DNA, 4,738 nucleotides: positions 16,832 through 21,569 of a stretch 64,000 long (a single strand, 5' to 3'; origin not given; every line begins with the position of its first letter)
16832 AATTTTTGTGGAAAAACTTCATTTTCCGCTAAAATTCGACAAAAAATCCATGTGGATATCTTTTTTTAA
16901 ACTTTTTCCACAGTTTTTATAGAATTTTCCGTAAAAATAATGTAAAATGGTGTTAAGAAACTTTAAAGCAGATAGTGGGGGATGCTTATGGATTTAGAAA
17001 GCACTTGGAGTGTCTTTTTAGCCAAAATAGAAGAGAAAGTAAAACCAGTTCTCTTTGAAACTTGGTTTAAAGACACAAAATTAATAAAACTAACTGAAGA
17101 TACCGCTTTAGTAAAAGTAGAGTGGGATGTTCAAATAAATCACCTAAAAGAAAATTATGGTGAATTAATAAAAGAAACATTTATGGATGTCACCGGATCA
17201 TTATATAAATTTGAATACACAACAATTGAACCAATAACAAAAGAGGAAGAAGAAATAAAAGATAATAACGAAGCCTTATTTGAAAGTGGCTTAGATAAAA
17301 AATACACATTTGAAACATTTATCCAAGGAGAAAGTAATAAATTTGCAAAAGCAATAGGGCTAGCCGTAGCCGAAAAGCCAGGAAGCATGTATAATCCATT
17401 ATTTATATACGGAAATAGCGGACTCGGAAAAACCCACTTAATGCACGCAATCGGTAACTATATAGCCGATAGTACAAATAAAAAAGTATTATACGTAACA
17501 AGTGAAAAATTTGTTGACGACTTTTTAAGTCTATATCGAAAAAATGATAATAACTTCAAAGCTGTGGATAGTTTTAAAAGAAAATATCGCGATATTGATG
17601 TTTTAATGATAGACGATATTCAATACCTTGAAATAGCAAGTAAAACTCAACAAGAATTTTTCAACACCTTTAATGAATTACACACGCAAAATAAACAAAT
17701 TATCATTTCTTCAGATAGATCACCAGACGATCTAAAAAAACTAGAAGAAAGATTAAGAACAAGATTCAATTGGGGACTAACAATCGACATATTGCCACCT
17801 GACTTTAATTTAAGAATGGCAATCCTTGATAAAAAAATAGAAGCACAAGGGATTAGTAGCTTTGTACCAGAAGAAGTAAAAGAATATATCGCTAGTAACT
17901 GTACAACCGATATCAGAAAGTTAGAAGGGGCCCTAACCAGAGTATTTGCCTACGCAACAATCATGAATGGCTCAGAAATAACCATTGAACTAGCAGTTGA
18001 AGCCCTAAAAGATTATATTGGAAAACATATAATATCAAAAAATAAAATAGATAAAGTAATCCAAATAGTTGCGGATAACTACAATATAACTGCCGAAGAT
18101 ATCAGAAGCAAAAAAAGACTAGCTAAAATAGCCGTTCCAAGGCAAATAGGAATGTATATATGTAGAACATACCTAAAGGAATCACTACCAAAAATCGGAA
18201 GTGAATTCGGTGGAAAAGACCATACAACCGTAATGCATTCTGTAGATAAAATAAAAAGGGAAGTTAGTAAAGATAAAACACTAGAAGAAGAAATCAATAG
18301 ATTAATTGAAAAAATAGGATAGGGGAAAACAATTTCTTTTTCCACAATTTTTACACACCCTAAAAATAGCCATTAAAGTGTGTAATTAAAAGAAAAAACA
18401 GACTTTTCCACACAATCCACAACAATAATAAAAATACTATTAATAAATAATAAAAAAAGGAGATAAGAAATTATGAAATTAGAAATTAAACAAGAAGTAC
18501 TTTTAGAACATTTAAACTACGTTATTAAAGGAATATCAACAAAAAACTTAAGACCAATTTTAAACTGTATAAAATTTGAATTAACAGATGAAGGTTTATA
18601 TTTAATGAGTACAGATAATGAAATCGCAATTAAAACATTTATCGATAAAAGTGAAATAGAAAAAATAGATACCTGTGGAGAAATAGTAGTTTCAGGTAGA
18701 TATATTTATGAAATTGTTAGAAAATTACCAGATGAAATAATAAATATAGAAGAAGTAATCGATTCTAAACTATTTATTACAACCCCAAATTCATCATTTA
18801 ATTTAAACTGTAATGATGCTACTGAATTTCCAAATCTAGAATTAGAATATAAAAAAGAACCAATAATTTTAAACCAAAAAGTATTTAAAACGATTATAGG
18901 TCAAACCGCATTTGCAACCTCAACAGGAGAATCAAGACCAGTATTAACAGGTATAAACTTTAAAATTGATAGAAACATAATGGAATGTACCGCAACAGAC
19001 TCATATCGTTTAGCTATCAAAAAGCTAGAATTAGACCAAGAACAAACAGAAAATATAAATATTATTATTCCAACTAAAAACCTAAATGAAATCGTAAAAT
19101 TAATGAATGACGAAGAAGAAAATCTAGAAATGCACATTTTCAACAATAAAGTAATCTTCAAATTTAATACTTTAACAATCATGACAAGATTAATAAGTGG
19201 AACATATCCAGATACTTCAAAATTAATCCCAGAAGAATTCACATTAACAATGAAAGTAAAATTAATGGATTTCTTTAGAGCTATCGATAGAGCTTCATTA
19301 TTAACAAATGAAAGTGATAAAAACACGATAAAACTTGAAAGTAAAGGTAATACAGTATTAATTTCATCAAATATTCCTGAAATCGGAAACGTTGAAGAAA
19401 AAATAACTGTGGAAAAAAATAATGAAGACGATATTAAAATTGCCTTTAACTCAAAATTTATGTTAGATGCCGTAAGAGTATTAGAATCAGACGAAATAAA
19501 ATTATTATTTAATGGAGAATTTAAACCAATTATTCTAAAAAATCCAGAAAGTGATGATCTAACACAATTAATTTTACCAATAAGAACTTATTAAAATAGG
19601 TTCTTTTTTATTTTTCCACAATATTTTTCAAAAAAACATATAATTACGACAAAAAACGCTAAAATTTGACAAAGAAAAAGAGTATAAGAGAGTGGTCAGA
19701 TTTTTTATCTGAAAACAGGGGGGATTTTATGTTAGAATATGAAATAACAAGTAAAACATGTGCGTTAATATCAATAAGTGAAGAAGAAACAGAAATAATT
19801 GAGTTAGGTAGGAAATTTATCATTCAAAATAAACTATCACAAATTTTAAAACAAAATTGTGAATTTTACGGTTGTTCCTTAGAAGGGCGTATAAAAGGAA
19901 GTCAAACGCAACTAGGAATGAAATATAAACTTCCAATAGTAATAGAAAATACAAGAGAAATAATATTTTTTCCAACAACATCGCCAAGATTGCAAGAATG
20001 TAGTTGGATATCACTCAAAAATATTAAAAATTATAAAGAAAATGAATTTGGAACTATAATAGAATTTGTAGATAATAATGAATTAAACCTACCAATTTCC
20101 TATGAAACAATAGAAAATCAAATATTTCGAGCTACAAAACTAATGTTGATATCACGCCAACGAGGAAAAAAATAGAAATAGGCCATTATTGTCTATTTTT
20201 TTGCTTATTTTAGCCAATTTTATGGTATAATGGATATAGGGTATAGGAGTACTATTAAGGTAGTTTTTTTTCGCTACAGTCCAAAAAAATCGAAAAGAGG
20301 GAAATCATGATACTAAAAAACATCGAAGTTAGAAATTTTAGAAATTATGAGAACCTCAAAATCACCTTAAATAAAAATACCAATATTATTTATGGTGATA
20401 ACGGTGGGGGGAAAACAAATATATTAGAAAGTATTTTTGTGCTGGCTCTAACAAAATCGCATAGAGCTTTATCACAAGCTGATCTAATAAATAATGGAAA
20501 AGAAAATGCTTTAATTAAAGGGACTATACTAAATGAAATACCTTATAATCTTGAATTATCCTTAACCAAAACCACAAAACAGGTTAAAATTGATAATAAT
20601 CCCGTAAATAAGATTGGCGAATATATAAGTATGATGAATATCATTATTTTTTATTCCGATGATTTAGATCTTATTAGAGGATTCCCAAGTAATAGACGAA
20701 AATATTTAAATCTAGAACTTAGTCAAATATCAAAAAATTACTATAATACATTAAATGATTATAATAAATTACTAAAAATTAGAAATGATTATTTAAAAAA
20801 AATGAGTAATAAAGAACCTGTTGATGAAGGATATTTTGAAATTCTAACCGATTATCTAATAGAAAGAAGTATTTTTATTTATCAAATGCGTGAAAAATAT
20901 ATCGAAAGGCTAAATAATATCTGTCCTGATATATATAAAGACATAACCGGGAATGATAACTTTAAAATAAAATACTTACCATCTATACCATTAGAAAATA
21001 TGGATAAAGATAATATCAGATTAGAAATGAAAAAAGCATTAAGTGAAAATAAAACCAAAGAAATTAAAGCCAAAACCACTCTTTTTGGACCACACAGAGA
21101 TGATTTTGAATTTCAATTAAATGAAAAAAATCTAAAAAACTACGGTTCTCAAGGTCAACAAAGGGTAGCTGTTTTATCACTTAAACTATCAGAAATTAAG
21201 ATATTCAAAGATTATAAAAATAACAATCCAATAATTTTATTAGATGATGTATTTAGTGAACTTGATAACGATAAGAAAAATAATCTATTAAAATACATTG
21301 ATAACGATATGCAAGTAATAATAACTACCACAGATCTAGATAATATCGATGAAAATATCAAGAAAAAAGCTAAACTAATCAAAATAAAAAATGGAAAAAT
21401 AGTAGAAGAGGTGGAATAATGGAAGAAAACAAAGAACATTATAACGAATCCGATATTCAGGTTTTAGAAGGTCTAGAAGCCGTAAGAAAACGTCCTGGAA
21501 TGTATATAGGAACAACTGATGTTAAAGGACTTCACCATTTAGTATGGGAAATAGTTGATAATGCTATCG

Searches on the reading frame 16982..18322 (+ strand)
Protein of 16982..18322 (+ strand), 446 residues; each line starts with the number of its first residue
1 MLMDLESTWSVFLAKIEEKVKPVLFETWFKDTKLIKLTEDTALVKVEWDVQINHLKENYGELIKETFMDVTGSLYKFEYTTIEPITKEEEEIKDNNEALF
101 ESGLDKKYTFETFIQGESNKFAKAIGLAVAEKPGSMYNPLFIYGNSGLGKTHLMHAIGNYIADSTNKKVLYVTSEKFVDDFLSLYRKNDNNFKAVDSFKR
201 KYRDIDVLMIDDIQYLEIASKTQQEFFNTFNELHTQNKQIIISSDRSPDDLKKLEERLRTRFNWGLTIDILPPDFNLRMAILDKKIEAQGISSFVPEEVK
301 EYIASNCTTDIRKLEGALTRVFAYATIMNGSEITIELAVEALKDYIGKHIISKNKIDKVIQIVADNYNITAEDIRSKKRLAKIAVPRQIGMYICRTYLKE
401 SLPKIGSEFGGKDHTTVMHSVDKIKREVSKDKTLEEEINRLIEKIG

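Call 9: search_protein_families(library=pfam, proteins=[window:16982-18322:+])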
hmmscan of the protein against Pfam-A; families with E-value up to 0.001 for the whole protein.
window:16982-18322:+ (446 aa): 9 families
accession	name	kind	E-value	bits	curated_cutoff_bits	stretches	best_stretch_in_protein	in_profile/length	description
PF00308.24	Bac_DnaA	-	9e-65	218.2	23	1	104-269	1-162/162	Bacterial DnaA ATPAse domain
PF08299.17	Bac_DnaA_C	-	6.9e-30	103.3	31.5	1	356-424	1-69/69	Bacterial dnaA protein helix-turn-helix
PF01695.23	IstB_IS21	-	4.1e-09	36.7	24.1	1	140-247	95-195/238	IstB-like ATP binding protein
PF11638.13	DnaA_N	-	1.8e-07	31.2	24.6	1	6-67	1-63/65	DnaA N-terminal domain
PF13173.12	AAA_14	-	1.3e-06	28.9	27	1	139-274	4-124/129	AAA domain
PF00004.35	AAA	-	7e-06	27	21.2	1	141-262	2-123/131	ATPase family associated with various cellular activities (AAA)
PF01637.24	ATPase_2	-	3.2e-05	24.3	33.2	1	136-245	19-117/225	ATPase domain predominantly from Archaea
PF13401.12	AAA_22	-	0.00016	22.4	27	0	140-235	8-109/130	AAA domain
PF13479.12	AAA_24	-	0.00067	20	27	0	140-216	5-76/195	AAA domain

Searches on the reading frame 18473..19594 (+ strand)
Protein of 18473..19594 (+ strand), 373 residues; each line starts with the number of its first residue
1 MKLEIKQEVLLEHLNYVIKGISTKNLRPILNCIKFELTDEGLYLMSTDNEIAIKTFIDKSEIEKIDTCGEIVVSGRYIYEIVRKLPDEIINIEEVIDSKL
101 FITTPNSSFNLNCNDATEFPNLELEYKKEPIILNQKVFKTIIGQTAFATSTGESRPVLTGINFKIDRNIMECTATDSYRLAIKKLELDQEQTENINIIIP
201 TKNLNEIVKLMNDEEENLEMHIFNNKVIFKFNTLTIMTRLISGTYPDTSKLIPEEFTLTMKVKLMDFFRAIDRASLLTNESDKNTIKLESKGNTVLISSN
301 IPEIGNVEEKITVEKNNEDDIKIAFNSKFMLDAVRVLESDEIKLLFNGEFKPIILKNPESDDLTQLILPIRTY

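Call 9: search_protein_families(library=pfam, proteins=[window:18473-19594:+])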
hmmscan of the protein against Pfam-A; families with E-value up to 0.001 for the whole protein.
window:18473-19594:+ (373 aa): 3 families
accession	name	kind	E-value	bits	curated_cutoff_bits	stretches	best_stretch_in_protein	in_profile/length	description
PF02767.21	DNA_pol3_beta_2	-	4.4e-41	140.3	27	1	133-247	2-116/116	DNA polymerase III beta subunit, central domain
PF00712.24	DNA_pol3_beta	-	1.3e-34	119.3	24.4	3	1-122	1-119/120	DNA polymerase III beta subunit, N-terminal domain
PF02768.20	DNA_pol3_beta_3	-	1.4e-28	99.6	27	1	250-371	2-121/121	DNA polymerase III beta subunit, C-terminal domain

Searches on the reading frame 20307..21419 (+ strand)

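Call 9: search_protein_families(library=pfam, proteins=[window:20307-21419:+])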
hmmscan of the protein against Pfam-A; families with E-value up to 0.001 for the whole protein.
window:20307-21419:+ (370 aa): 4 families
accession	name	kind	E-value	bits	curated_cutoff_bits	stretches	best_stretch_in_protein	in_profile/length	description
PF02463.25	SMC_N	-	3.2e-22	79.5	40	1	3-353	2-207/220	RecF/RecN/SMC N terminal domain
PF13476.12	AAA_23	-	5.8e-08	34.1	27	1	6-238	2-155/201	AAA domain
PF13175.12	AAA_15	-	1.4e-07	31.9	32.1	1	1-356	1-265/374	AAA ATPase domain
PF13304.12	AAA_21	-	0.00016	22.3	27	0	26-328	2-280/304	AAA domain, putative AbiEii toxin, Type IV TA system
